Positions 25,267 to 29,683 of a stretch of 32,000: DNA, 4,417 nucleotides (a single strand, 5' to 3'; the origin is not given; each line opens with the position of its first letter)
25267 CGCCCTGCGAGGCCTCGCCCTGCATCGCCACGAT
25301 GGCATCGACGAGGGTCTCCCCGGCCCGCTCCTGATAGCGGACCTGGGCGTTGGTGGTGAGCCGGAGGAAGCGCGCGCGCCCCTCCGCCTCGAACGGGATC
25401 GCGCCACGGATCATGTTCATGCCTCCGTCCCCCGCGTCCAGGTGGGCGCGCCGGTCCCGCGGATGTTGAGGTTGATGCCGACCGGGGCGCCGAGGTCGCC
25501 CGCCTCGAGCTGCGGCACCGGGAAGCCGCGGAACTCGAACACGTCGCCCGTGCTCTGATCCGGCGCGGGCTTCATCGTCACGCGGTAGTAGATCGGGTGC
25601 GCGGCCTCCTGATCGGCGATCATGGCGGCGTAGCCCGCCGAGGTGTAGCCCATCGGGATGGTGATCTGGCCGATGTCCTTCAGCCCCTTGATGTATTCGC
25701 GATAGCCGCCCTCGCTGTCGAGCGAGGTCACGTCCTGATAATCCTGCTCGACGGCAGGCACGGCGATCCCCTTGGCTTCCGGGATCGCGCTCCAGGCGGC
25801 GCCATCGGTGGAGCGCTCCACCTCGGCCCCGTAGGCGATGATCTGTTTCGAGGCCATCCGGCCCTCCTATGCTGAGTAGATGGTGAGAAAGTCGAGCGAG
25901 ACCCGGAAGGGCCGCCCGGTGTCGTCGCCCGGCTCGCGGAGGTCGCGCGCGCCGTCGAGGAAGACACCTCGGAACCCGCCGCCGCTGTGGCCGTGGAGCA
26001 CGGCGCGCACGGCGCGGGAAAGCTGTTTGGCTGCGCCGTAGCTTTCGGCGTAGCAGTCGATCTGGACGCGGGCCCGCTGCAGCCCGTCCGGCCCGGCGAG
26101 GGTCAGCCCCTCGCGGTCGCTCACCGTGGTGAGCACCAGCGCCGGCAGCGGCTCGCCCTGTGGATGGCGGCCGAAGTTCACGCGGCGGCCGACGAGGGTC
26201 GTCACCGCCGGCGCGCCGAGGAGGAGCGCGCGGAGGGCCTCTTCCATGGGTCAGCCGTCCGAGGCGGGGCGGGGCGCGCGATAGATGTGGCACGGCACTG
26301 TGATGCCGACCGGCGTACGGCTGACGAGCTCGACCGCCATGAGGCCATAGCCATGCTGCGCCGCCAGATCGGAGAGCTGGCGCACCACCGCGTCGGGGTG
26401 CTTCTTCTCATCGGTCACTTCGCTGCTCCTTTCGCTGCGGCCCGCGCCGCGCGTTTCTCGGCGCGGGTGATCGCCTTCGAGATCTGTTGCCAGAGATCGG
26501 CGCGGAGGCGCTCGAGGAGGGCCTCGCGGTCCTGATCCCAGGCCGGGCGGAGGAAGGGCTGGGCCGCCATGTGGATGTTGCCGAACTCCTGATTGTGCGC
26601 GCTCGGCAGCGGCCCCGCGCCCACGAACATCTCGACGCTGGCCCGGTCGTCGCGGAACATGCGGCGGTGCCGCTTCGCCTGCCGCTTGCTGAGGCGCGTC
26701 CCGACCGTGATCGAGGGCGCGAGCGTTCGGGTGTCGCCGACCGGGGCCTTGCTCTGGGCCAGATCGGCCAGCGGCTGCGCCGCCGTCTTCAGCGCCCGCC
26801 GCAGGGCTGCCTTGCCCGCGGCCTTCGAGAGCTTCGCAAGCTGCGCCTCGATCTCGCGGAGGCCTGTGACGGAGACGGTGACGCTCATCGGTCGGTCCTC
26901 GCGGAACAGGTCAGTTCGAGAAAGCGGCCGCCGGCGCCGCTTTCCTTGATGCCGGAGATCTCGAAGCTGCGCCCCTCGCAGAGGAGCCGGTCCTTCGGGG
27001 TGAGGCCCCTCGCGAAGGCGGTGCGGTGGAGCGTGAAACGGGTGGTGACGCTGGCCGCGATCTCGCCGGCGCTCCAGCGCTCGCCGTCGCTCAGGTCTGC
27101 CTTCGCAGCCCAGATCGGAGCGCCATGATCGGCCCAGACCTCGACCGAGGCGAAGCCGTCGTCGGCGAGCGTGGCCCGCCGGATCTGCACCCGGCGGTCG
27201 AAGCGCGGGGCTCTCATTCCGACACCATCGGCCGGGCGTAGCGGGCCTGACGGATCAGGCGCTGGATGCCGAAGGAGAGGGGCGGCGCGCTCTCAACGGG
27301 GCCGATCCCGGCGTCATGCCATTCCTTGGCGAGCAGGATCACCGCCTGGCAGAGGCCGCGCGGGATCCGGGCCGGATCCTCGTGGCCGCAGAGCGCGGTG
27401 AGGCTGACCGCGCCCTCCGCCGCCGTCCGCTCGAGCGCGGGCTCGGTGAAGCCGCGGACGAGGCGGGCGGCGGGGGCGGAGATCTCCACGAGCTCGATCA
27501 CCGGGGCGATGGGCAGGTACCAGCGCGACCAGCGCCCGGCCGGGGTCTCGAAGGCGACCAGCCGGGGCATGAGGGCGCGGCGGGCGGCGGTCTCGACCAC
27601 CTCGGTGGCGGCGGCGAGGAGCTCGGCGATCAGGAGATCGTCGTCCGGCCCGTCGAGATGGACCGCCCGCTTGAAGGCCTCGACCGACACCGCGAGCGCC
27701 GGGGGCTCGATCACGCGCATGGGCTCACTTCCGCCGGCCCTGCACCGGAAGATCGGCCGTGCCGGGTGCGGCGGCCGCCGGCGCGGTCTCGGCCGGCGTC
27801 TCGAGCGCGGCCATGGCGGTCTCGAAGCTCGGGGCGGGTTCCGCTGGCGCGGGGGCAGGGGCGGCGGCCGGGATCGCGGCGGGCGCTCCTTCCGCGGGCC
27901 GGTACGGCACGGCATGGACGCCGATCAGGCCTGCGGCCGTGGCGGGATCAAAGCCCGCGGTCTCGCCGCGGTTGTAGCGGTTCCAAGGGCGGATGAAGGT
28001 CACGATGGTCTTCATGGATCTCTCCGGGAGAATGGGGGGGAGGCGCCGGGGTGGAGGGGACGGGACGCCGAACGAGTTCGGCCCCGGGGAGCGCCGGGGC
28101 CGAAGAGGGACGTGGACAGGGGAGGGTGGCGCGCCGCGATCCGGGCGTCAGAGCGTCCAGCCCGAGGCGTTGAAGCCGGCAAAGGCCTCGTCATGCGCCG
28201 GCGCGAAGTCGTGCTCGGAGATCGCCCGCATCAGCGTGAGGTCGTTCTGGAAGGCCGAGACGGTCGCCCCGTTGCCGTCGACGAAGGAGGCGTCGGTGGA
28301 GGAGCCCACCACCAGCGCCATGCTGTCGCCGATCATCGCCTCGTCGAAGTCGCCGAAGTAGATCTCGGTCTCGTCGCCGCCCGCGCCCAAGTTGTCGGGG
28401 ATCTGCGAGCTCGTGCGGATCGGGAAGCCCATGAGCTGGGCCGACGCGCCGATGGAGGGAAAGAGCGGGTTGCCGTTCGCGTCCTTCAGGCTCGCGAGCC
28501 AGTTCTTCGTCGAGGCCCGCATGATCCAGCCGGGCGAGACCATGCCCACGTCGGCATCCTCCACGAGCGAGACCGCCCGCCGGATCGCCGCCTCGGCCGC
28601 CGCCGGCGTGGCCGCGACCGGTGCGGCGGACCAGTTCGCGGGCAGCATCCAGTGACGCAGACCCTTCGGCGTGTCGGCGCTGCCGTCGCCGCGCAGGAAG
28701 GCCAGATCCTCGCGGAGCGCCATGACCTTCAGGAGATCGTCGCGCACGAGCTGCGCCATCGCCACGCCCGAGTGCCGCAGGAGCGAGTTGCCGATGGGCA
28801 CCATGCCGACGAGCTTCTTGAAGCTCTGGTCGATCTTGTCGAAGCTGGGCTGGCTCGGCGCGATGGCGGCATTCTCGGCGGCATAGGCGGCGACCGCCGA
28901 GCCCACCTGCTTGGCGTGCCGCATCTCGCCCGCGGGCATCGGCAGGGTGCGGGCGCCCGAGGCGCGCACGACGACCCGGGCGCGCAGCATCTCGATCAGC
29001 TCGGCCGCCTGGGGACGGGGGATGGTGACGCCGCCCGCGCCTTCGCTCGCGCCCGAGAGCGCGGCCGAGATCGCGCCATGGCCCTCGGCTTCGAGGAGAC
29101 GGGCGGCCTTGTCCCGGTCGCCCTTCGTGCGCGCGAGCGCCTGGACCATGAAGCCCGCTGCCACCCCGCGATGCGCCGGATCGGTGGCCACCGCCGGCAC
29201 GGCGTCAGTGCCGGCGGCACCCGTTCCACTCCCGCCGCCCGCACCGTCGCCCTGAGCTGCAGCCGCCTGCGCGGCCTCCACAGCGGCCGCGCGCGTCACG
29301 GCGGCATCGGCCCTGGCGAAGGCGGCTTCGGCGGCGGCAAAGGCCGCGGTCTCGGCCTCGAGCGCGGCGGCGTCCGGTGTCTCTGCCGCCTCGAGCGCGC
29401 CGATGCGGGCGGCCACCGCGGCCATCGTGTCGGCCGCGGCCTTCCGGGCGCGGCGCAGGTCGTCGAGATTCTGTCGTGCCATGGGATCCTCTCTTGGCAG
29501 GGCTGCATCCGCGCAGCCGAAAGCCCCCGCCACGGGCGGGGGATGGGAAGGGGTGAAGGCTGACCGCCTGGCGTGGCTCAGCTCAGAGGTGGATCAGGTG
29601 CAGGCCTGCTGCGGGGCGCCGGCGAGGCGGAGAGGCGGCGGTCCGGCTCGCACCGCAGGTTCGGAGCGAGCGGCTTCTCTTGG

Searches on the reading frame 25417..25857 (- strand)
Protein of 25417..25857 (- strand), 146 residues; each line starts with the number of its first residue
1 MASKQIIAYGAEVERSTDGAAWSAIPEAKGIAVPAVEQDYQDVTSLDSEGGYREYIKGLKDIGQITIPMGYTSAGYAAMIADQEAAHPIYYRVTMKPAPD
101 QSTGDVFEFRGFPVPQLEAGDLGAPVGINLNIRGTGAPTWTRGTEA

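Call 40: search_protein_families(library=phrogs, proteins=[window:25417-25857:-], max_evalue=0.001)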
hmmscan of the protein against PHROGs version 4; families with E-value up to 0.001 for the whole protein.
window:25417-25857:- (146 aa): 1 family
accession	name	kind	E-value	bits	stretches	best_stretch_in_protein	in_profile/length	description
phrog_158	-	tail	6.9e-13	49.8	1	7-144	18-162/376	major tail protein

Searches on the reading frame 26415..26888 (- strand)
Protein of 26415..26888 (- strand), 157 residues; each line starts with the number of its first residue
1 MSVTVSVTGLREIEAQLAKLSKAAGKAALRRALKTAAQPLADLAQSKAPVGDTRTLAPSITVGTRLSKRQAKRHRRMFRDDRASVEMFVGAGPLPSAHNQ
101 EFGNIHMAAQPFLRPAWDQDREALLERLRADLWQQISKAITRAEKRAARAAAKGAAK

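Call 40: search_protein_families(library=phrogs, proteins=[window:26415-26888:-], max_evalue=0.001)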
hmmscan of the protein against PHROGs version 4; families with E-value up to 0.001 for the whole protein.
window:26415-26888:- (157 aa): 3 families
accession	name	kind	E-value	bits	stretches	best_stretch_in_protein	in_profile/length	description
phrog_5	-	connector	1.1e-19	72.2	1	1-147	89-220/239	tail completion or Neck1 protein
phrog_27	-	connector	9.5e-05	23.4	1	1-97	9-96/199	tail completion or Neck1 protein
phrog_17053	-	unknown function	0.00011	23.3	1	101-138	19-56/59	-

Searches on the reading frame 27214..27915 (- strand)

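Call 40: search_protein_families(library=phrogs, proteins=[window:27214-27915:-], max_evalue=0.001)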
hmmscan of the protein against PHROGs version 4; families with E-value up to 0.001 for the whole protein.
window:27214-27915:- (233 aa): 2 families
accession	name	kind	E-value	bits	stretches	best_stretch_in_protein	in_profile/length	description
phrog_442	-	connector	6e-12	46.4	1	64-227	76-263/270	head-tail adaptor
phrog_40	-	connector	6.1e-08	33.3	1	74-226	40-132/201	head-tail adaptor Ad1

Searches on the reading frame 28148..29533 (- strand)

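Call 40: search_protein_families(library=phrogs, proteins=[window:28148-29533:-], max_evalue=0.001)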
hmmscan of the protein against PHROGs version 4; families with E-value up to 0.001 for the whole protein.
window:28148-29533:- (461 aa): 2 families
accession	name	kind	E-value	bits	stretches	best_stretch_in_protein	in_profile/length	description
phrog_10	-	head and packaging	1.7e-52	180.4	1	22-454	264-633/752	major head protein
phrog_617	-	head and packaging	1.4e-36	127.6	1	35-454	189-621/626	major head protein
